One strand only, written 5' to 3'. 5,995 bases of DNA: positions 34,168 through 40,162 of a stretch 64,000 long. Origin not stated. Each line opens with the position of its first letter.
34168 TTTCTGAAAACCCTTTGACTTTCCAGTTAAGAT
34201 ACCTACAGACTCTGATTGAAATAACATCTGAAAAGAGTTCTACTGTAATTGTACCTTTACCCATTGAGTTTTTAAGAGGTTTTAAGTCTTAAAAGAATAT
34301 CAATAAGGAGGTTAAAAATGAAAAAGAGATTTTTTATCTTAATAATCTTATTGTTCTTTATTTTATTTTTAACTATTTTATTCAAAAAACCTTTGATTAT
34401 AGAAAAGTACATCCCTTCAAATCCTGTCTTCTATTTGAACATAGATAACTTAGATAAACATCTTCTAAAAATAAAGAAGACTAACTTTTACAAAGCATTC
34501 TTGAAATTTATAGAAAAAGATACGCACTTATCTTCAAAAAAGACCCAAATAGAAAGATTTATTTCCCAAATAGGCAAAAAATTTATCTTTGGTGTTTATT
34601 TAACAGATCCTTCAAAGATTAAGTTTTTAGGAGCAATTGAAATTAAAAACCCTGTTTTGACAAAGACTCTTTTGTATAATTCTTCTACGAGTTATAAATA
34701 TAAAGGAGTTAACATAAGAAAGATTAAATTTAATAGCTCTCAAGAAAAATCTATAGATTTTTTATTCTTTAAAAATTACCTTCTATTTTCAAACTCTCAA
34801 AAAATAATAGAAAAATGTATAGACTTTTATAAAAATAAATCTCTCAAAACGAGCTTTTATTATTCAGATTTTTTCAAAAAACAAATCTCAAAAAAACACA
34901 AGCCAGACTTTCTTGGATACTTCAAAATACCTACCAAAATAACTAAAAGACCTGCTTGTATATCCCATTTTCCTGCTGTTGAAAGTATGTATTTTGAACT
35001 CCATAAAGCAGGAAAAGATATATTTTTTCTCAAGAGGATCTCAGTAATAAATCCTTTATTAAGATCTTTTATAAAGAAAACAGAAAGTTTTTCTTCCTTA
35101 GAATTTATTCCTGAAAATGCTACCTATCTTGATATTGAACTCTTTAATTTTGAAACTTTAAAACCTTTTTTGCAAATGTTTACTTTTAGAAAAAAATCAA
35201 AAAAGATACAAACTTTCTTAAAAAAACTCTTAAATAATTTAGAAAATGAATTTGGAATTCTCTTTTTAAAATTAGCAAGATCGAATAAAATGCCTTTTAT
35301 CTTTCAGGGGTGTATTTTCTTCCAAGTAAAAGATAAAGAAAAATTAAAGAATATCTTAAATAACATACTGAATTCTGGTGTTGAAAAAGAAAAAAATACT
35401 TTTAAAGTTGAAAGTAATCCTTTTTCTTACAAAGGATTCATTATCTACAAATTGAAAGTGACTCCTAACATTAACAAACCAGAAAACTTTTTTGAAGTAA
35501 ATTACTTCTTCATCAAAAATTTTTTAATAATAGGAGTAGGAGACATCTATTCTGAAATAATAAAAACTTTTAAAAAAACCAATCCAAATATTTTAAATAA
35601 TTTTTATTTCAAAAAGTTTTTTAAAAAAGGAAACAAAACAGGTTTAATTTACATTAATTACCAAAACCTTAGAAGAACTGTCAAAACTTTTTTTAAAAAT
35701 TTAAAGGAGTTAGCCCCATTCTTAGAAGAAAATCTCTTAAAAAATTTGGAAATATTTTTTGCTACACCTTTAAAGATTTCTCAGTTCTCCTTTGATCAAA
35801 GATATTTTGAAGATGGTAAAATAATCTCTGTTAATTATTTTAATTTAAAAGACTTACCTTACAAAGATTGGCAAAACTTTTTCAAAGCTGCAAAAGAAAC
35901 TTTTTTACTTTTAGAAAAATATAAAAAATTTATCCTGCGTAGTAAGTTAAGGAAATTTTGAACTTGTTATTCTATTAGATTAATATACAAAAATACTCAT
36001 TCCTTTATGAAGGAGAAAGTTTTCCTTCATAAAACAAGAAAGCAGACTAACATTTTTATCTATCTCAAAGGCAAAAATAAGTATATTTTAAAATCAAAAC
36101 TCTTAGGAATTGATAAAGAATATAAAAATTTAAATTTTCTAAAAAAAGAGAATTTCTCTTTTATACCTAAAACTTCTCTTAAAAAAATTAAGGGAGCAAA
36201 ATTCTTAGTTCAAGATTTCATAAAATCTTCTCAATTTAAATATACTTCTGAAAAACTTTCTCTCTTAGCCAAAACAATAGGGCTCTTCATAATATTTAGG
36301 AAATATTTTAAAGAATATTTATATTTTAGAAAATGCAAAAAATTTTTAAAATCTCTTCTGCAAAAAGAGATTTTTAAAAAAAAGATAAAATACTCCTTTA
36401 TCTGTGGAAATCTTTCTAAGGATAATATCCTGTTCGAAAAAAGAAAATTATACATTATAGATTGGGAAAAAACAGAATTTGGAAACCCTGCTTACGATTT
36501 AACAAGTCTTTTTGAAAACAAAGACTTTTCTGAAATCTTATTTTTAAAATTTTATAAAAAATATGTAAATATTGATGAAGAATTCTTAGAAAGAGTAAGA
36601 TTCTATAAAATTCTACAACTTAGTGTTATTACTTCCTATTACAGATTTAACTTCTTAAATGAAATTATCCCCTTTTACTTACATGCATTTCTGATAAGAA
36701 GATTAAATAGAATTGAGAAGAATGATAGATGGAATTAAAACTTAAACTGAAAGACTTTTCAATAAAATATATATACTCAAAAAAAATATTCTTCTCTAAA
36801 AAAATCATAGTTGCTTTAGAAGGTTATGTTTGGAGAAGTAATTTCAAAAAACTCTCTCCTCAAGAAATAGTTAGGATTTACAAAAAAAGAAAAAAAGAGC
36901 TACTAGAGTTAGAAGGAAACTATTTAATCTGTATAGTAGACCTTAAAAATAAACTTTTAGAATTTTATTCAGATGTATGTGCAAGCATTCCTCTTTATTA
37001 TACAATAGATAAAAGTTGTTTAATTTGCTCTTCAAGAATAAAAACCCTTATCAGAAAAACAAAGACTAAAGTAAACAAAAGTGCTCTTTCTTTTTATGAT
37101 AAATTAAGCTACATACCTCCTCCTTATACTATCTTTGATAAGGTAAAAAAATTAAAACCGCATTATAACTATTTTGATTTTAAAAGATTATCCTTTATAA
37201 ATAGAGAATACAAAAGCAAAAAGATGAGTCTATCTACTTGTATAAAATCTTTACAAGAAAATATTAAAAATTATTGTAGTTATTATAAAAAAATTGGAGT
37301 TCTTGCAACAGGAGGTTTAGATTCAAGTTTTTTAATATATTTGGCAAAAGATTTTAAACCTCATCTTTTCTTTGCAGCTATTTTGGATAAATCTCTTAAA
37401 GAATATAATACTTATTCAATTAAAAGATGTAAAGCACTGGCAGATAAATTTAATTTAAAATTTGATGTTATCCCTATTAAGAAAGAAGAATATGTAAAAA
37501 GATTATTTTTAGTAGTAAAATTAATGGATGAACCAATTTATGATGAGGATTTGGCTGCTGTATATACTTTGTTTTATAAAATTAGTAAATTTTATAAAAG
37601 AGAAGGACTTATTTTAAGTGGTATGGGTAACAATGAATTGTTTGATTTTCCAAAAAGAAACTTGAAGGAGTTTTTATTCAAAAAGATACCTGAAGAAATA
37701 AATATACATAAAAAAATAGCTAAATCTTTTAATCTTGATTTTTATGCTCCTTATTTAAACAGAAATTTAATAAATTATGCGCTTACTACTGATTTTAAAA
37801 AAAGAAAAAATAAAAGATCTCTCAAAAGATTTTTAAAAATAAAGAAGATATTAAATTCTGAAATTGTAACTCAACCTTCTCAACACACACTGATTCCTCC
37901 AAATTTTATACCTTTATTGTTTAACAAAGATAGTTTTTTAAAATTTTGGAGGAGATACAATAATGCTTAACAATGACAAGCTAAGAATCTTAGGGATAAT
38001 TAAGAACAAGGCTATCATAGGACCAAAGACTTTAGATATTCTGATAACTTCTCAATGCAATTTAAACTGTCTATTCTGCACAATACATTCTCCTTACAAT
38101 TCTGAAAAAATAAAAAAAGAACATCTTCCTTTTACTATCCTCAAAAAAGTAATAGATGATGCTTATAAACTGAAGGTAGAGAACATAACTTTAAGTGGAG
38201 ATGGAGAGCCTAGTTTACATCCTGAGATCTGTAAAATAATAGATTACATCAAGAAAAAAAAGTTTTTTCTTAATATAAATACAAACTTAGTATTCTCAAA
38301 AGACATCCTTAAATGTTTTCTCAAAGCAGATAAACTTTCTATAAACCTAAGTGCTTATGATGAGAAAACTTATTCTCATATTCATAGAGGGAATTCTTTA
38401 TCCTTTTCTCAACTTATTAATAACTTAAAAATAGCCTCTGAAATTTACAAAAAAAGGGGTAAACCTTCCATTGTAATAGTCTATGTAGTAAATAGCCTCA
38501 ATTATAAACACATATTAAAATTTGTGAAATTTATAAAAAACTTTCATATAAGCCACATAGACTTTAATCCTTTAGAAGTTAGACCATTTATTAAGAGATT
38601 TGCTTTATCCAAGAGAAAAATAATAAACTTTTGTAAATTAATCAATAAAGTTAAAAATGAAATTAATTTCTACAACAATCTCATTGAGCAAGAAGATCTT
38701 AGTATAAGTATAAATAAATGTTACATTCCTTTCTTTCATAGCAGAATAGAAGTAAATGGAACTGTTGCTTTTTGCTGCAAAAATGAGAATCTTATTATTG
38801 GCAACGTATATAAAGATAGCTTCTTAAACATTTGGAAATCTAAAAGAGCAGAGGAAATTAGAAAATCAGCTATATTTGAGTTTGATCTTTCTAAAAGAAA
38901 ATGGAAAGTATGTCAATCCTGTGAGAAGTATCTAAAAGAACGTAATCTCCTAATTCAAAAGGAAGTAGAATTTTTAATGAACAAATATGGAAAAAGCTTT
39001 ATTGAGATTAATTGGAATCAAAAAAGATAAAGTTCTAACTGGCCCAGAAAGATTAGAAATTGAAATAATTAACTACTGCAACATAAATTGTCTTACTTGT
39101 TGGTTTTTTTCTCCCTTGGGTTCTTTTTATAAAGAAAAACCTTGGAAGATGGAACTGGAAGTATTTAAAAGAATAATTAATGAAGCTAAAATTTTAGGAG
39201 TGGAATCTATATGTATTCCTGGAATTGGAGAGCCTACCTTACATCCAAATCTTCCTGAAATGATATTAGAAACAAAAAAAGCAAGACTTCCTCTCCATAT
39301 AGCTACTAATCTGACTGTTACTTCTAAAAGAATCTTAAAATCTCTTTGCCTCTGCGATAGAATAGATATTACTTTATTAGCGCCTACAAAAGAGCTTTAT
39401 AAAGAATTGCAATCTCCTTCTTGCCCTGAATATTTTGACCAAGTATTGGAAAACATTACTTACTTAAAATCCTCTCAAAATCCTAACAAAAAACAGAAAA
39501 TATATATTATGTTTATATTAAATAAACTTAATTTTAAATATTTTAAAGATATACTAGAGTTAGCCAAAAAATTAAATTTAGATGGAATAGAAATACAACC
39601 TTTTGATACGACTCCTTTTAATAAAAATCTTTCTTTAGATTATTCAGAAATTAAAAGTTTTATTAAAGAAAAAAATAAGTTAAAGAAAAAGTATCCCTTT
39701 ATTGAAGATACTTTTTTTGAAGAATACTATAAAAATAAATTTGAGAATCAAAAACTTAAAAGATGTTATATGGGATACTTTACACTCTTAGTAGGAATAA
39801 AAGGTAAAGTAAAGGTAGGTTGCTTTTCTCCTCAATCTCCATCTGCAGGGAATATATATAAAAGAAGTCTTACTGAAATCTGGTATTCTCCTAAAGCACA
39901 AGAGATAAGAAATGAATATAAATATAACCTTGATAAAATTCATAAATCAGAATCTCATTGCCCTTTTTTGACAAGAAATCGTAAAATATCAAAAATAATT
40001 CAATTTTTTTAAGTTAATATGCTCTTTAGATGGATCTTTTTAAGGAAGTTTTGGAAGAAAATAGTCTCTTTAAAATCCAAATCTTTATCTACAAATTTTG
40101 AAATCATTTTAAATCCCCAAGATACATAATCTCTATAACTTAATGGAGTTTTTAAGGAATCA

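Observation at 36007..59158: ~23-kb accessory island saturated with radical SAM enzymes plus aminosugar-tailoring genes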

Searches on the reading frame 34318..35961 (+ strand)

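Call 6: search_protein_families(library=pfam, proteins=[window:34318-35961:+], max_evalue=0.01)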
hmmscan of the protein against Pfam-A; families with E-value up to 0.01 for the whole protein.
window:34318-35961:+ (547 aa): 1 family
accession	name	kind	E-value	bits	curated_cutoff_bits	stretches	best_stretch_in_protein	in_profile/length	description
PF11832.13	DUF3352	-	9.4e-14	51.3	26.8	1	104-310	126-343/536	Protein of unknown function (DUF3352)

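Call 9: search_protein_families(library=ncbifam, proteins=[window:34318-35961:+], max_evalue=0.01)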
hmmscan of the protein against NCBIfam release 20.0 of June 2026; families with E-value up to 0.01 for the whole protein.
window:34318-35961:+ (547 aa): 0 families

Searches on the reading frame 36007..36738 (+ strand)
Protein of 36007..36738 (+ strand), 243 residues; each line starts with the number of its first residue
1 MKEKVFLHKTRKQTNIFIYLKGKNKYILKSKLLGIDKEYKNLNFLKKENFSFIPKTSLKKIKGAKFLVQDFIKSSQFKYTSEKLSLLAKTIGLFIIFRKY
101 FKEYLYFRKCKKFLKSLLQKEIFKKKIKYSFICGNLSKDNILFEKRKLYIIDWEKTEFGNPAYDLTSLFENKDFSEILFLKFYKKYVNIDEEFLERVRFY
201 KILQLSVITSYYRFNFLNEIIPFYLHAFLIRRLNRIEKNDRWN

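Call 4: search_protein_families(library=pfam, proteins=[window:36007-36738:+], max_evalue=0.01)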
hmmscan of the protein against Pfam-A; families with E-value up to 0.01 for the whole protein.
window:36007-36738:+ (243 aa): 4 families
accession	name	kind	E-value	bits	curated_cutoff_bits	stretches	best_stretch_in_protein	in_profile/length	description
PF03881.20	Fructosamin_kin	-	5.3e-06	26.3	22.4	1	108-204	168-262/288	Fructosamine kinase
PF01636.29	APH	-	3.3e-05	24.2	23.2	1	134-191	173-230/239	Phosphotransferase enzyme family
PF19974.5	TCAD9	-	0.0021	17.7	40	1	112-169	282-338/429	Ternary complex associated domain 9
PF01163.29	RIO1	-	0.0032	17.6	22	0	110-154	106-149/187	RIO domain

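Call 7: search_protein_families(library=ncbifam, proteins=[window:36007-36738:+], max_evalue=0.01)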
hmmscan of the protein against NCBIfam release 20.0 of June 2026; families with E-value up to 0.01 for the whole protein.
window:36007-36738:+ (243 aa): 6 families
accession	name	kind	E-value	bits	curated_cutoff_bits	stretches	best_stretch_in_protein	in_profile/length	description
TIGR02904.1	spore_ysxE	equivalog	1.1e-05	24.9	263.55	1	100-170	166-238/309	spore coat protein YsxE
TIGR02721.1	ycfN_thiK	equivalog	1.4e-05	24.4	299.45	1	118-196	135-216/256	thiamine kinase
NF007620.0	PRK10271.1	equivalog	0.0012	18.5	206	1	91-201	123-236/274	thiamine kinase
NF041256.1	GntI_guanitoxin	equivalog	0.0027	17.1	357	1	121-174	164-219/282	guanitoxin biosynthesis pre-guanitoxin N-oxide kinase GntI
NF038156.1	lant_syn_V_LxmK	equivalog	0.003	16.7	315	1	132-166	194-228/347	class V lanthionine synthetase subunit LxmK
NF012160.0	APH_6_Steno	exception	0.0072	15.2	550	1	108-174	138-199/270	APH(6) family putative aminoglycoside O-phosphotransferase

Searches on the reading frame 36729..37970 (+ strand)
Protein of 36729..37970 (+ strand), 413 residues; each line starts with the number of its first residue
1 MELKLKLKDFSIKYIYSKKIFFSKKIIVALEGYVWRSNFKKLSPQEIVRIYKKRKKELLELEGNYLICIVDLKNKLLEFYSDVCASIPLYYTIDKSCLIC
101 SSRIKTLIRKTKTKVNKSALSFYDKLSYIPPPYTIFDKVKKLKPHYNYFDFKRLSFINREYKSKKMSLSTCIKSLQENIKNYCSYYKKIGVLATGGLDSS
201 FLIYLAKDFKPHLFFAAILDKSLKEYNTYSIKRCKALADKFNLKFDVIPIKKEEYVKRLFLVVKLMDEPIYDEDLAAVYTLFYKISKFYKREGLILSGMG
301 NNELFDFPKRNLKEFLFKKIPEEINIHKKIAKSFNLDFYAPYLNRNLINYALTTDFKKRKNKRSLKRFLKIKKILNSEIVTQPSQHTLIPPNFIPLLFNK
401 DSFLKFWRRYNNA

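Call 4: search_protein_families(library=pfam, proteins=[window:36729-37970:+], max_evalue=0.01)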
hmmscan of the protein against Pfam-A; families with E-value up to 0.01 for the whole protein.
window:36729-37970:+ (413 aa): 2 families
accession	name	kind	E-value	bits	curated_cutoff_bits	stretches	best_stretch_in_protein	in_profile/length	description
PF00733.27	Asn_synthase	-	5.4e-12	46.5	21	1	178-305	9-132/354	Asparagine synthase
PF13537.11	GATase_7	-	8.7e-05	23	25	1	38-108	48-122/123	Glutamine amidotransferase domain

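Call 7: search_protein_families(library=ncbifam, proteins=[window:36729-37970:+], max_evalue=0.01)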
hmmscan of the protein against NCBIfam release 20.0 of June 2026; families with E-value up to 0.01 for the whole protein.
window:36729-37970:+ (413 aa): 5 families
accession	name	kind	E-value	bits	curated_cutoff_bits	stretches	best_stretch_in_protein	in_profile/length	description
TIGR01536.1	asn_synth_AEB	equivalog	8.8e-26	91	267.1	1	47-305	105-368/517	asparagine synthase (glutamine-hydrolyzing)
TIGR03104.1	trio_amidotrans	equivalog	9.9e-18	63.7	570.1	1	45-305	102-377/589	N-acetylglutaminylglutamine amidotransferase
TIGR03108.1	eps_aminotran_1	hypoth_equivalog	8.5e-13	47.8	816.9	1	8-308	66-374/628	XrtA/PEP-CTERM system amidotransferase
NF006949.0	PRK09431.1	equivalog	6.5e-10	38.2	499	1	38-362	93-424/554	asparagine synthase B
NF033561.1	macrolact_Ik_Al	subfamily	0.0022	16.7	300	0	62-212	80-237/561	albusnodin/ikarugamycin family macrolactam cyclase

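Call 85: search_solved_structures(query=window:36729-37970:+, max_evalue=0.01)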
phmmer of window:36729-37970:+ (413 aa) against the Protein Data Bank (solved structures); distinct sequences matched with E-value up to 0.01: 0.

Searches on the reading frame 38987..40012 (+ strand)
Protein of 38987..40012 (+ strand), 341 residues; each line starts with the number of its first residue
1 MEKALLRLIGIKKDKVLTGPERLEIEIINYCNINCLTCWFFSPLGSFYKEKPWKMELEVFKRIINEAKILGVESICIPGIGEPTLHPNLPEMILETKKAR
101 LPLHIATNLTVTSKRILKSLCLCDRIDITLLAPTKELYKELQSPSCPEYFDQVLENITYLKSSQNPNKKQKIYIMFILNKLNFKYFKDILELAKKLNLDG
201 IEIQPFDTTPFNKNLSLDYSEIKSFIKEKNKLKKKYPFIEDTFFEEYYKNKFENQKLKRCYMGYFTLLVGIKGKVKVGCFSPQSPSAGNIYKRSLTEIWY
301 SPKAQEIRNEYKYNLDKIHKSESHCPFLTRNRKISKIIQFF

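Call 4: search_protein_families(library=pfam, proteins=[window:38987-40012:+], max_evalue=0.01)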
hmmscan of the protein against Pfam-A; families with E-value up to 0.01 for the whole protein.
window:38987-40012:+ (341 aa): 2 families
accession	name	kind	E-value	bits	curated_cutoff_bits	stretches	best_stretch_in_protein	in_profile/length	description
PF04055.27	Radical_SAM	-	1.4e-16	61.5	29.5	1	25-193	1-166/166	Radical SAM superfamily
PF13186.11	SPASM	-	6.1e-07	30.1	21.5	1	260-312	1-57/67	Iron-sulfur cluster-binding domain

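Call 7: search_protein_families(library=ncbifam, proteins=[window:38987-40012:+], max_evalue=0.01)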
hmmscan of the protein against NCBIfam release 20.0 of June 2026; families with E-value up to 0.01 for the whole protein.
window:38987-40012:+ (341 aa): 29 families (the best 25 are shown)
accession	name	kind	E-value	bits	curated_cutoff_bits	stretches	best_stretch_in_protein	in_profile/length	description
TIGR04317.1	W_rSAM_matur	equivalog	4.5e-24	85.2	380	1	21-205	4-183/349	tungsten cofactor oxidoreductase radical SAM maturase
TIGR02668.1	moaA_archaeal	equivalog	1.9e-14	53.4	325.25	1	22-231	11-215/303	GTP 3',8-cyclase MoaA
NF001199.0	PRK00164.2-1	equivalog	2.7e-13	49.7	231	1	23-230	14-217/308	GTP 3',8-cyclase MoaA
NF033640.1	N_Twi_rSAM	subfamily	7.7e-13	48.3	170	1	18-253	108-353/398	twitch domain-containing radical SAM protein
TIGR04321.1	spiroSPASM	subfamily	6.5e-12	44.9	250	1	8-196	218-408/510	spiro-SPASM protein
TIGR04251.1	SCM_rSAM_ScmF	equivalog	6.9e-12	45.4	400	1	28-130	11-113/353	SynChlorMet cassette radical SAM/SPASM protein ScmF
TIGR04311.1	rSAM_Geo_metal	subfamily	4.5e-11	42.4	400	1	20-197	2-178/423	radical SAM/SPASM family putative metalloenzyme maturase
TIGR02666.1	moaA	equivalog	4e-10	39.2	284.05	1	22-234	11-224/336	GTP 3',8-cyclase MoaA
TIGR03972.1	rSAM_TYW1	equivalog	8e-10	38.3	317.95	1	76-204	123-246/297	4-demethylwyosine synthase TYW1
TIGR04250.1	SCM_rSAM_ScmE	equivalog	1.3e-09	37.4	400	1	20-164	2-141/358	SynChlorMet cassette radical SAM/SPASM protein ScmE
NF050035.1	rSAM_WgK_link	exception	1.8e-09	37.1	650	1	19-199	7-177/367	radical SAM/SPASM peptide maturase WgkB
TIGR04054.1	rSAM_NirJ1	equivalog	4.3e-08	32.2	650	1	27-200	42-204/387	putative heme d1 biosynthesis radical SAM protein NirJ1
TIGR04545.1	rSAM_ahbD_hemeb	equivalog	2.6e-07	30.4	500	1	26-200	5-169/339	heme b synthase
TIGR02109.1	PQQ_syn_pqqE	equivalog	8.8e-07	28.2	381.35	1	19-303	5-284/358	pyrroloquinoline quinone biosynthesis protein PqqE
TIGR04546.1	rSAM_ahbC_deAc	equivalog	7.8e-06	24.9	650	1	27-198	45-205/390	12,18-didecarboxysiroheme deacetylase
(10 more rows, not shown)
